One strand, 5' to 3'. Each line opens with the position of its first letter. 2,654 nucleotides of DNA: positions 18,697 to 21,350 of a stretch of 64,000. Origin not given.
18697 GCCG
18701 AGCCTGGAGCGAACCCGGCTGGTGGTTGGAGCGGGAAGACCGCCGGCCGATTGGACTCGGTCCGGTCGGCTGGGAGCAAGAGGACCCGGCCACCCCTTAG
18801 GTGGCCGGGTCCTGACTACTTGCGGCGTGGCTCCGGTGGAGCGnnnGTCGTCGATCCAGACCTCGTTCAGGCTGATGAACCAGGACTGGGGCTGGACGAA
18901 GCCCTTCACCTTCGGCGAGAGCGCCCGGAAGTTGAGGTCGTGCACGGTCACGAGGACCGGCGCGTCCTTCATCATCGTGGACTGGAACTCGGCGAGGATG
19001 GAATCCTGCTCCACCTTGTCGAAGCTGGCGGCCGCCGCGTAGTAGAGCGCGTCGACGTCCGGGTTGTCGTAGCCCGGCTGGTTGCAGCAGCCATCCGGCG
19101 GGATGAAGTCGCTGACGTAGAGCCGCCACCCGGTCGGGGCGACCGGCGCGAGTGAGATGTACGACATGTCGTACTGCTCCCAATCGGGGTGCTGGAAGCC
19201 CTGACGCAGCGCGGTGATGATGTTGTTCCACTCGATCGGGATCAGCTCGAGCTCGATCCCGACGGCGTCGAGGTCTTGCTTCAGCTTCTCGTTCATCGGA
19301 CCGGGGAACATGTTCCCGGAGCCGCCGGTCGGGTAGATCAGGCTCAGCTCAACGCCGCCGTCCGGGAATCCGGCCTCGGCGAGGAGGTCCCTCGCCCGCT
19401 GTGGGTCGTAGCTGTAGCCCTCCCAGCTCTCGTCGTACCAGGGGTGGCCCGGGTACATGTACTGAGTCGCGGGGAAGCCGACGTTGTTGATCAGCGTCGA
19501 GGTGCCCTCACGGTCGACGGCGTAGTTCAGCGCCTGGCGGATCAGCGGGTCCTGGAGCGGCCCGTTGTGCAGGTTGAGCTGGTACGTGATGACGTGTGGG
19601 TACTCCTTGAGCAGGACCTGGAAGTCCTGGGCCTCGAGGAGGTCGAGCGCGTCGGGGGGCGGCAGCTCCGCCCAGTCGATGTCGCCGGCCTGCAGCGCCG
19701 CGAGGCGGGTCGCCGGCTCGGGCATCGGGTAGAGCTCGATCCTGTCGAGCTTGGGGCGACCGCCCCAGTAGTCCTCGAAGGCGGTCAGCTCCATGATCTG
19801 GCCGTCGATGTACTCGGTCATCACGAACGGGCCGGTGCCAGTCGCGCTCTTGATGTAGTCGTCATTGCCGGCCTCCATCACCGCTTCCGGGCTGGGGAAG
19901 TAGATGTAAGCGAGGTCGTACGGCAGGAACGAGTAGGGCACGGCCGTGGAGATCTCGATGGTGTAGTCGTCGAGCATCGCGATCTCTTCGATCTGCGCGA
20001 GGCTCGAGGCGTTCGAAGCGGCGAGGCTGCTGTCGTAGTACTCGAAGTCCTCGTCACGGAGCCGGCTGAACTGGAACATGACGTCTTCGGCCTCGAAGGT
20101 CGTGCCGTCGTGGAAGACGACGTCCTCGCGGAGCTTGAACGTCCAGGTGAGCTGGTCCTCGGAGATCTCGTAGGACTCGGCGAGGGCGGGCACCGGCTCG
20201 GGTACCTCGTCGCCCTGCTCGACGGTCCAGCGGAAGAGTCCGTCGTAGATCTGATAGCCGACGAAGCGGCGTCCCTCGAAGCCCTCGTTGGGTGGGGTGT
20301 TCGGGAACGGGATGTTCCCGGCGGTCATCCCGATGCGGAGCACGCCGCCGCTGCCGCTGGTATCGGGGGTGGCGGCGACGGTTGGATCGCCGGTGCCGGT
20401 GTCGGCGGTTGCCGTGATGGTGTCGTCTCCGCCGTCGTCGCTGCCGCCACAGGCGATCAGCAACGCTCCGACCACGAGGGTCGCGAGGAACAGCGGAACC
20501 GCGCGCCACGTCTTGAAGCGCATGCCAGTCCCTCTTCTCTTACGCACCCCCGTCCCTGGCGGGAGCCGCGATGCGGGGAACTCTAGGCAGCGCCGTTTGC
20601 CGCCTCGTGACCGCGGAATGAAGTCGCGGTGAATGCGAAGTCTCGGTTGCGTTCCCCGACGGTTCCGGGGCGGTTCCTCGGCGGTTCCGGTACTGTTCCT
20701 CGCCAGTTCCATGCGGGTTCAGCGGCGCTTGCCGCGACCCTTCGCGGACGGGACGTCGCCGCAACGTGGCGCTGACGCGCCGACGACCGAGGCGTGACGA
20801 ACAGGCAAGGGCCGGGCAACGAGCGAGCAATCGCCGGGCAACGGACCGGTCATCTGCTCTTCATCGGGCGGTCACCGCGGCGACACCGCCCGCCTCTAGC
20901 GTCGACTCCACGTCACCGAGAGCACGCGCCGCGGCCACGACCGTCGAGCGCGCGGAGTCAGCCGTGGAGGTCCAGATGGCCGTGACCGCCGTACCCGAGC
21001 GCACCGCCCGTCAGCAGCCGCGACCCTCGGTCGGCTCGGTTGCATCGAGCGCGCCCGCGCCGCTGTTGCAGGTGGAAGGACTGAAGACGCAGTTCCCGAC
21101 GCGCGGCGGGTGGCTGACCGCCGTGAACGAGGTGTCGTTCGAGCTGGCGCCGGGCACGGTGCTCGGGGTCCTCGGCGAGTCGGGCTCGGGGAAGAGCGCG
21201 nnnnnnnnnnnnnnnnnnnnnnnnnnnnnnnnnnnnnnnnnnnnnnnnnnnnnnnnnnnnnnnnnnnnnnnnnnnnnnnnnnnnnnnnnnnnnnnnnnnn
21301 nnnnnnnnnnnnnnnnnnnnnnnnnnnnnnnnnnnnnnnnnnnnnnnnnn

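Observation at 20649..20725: Six to seven tandem 11-bp direct repeats (cGGTTCCncgg) with exact helical periodicity in a divergent promoter region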

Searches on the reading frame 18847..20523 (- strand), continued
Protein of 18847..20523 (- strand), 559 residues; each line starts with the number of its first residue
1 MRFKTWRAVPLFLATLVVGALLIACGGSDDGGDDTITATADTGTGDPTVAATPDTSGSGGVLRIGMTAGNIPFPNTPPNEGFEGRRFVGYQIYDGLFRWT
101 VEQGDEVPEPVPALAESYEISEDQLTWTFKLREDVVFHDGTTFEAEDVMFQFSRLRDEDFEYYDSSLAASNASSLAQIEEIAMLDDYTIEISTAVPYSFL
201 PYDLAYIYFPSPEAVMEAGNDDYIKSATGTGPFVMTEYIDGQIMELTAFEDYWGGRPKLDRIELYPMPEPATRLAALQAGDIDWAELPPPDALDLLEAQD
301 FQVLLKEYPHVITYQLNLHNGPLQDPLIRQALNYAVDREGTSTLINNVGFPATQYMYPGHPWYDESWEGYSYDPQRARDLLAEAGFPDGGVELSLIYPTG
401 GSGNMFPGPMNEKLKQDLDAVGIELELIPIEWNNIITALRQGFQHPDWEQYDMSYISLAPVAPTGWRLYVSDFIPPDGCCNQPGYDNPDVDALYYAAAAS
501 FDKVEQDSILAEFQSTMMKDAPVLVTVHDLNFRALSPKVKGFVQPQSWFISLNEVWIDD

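Call 64: search_protein_families(library=ncbifam, proteins=[window:18847-20523:-, L131:6461-7849:+, L131:4537-5784:-, L131:5954-6133:-, L252:5305-5508:-], max_evalue=0.001)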
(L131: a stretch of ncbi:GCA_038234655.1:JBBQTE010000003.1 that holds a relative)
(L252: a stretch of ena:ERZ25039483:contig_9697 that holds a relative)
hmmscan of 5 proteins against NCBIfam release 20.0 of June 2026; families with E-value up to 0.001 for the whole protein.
window:18847-20523:- (559 aa): 11 families
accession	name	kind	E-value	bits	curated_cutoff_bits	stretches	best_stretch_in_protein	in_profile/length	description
TIGR02294.1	nickel_nikA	equivalog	5.3e-42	144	393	1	91-442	34-391/501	nickel ABC transporter substrate-binding protein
NF011942.0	PRK15413.1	equivalog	8.2e-39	133.6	594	1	112-546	73-501/512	glutathione ABC transporter substrate-binding protein GsiB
NF043070.1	DppA_dipep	equivalog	1.2e-37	129.6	1005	1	100-543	64-520/535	dipeptide ABC transporter periplasmic-binding protein DppA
NF045467.1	Opp4A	equivalog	2.1e-37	128.6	650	1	24-544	3-543/556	oligopeptide ABC transporter substrate-binding protein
NF045468.1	Opp5A_nikA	equivalog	6e-36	123.9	600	1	109-547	56-477/488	nickel ABC transporter substrate-binding protein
NF047575.1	opine_bind_CntA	exception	2.6e-31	108.8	800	1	112-387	79-361/535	staphylopine-dependent metal ABC transporter substrate-binding lipoprotein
NF011689.0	PRK15109.1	equivalog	3.8e-30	105.1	560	1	111-432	80-418/547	ABC transporter substrate-binding protein SapA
TIGR04028.1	SBP_KPN_01854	hypoth_equivalog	1.5e-19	69.9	468.5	1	103-389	37-334/509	TIGR04028 family ABC transporter substrate-binding protein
NF011684.0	PRK15104.1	equivalog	5e-17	61.8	947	1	107-542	79-524/543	oligopeptide ABC transporter substrate-binding protein OppA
NF010149.0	PRK13626.1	equivalog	1.6e-10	40.3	476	1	89-275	147-312/552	HTH-type transcriptional regulator SgrR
NF007287.0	PRK09755.1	equivalog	2.1e-08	33.5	1098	1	109-359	75-339/535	ABC transporter substrate-binding protein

L131:6461-7849:+ (463 aa): 70 families (the best 25 are shown)
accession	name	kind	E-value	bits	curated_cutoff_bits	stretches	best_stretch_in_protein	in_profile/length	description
NF005102.0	PRK06541.1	equivalog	1.3e-129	432.7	574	1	11-459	7-458/460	aspartate aminotransferase family protein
NF005683.0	PRK07481.1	subfamily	5.7e-113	378.3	575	1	21-458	11-451/453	hypothetical protein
NF004767.0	PRK06105.1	subfamily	7.7e-113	377.4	517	1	26-460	17-453/460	aminotransferase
NF005682.0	PRK07480.1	subfamily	6.9e-111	371.1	510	1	15-458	12-453/459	aminotransferase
NF005447.0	PRK07036.1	equivalog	5.3e-110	368.3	618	1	13-460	10-458/468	aminotransferase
NF005812.0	PRK07678.1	subfamily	8.7e-103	344.4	488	1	10-457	4-450/451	aminotransferase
TIGR00508.1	bioA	equivalog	8e-100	334.3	405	1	35-454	9-418/419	adenosylmethionine--8-amino-7-oxononanoate transaminase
NF005375.0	PRK06917.1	equivalog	2.6e-97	326.4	535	1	37-459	12-441/448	aspartate aminotransferase family protein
NF005685.0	PRK07483.1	equivalog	1.2e-94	317.6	485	1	42-456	15-437/444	aspartate aminotransferase family protein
NF004426.0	PRK05769.1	equivalog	1.7e-94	317.1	552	1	29-455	30-438/441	acetyl ornithine aminotransferase family protein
NF005993.0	PRK08117.1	subfamily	4e-93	312.4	574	1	35-458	21-431/433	aspartate aminotransferase family protein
NF004718.0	PRK06062.1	subfamily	7.2e-93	311.6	472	1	40-460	39-452/454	hypothetical protein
NF005684.0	PRK07482.1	subfamily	2.3e-91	306.7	687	1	37-458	30-456/464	hypothetical protein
NF052567.1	OmAmTferAptACaul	equivalog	2e-90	303.6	500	1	42-456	21-430/431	omega-aminotransferase AptA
NF004624.0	PRK05964.1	equivalog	5.7e-88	295.3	494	1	16-457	6-425/427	adenosylmethionine--8-amino-7-oxononanoate transaminase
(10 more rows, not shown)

L131:4537-5784:- (416 aa): 26 families (the best 25 are shown)
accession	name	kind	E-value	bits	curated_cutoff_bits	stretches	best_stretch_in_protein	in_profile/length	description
NF005688.0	PRK07488.1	equivalog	1.4e-82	278.1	532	1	2-403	59-470/474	indoleacetamide hydrolase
NF004815.0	PRK06169.1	equivalog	1.2e-81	274.7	506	1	2-401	59-461/471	amidase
NF005460.0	PRK07056.1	subfamily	2.6e-78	264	447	1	2-400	58-454/457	amidase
TIGR00132.1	gatA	equivalog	7.2e-78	262.4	481.1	2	5-249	48-290/466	Asp-tRNA(Asn)/Glu-tRNA(Gln) amidotransferase subunit GatA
NF006631.0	PRK09201.1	equivalog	1.2e-77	261.7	461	1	2-396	56-452/466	AtzE family amidohydrolase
TIGR02715.1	amido_AtzE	subfamily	7.3e-75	252.6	425.75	1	2-396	49-445/452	AtzE family amidohydrolase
NF005565.0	PRK07235.1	subfamily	5e-73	246.5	545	2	11-244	81-317/506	amidase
NF004717.0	PRK06061.1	equivalog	1e-67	228.9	498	1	2-406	66-474/483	amidase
NF006043.0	PRK08186.1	subfamily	1.6e-66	225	487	1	5-397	56-446/600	allophanate hydrolase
TIGR02713.1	allophanate_hyd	equivalog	3.7e-65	220.5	511.05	1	15-394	29-408/563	allophanate hydrolase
NF004766.0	PRK06102.1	equivalog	1.7e-63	215.3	559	1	2-400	56-452/455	amidase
NF005450.0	PRK07042.1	equivalog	1.3e-62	211.8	458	1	2-399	56-452/464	amidase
NF004816.0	PRK06170.1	equivalog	1.5e-62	211.8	503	1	2-401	61-484/493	amidase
NF004622.0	PRK05962.1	equivalog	6.4e-60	203.2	463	1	2-399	37-428/431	amidase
NF009119.0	PRK12470.1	equivalog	3.4e-59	201.1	498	1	2-403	58-456/462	amidase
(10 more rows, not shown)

L131:5954-6133:- (60 aa): 0 families

L252:5305-5508:- (68 aa): 0 families

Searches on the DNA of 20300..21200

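Call 39: search_rna_families(source=window, start=20300, end=21200, threshold=evalue, max_evalue=1)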
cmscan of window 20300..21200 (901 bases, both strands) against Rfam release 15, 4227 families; matches with E-value up to 1: 1.
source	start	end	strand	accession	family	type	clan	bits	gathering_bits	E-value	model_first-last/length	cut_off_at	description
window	20395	20448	+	RF01059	mir-598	Gene; miRNA;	-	18.7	69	0.64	1-80/80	no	mir-598 microRNA precursor family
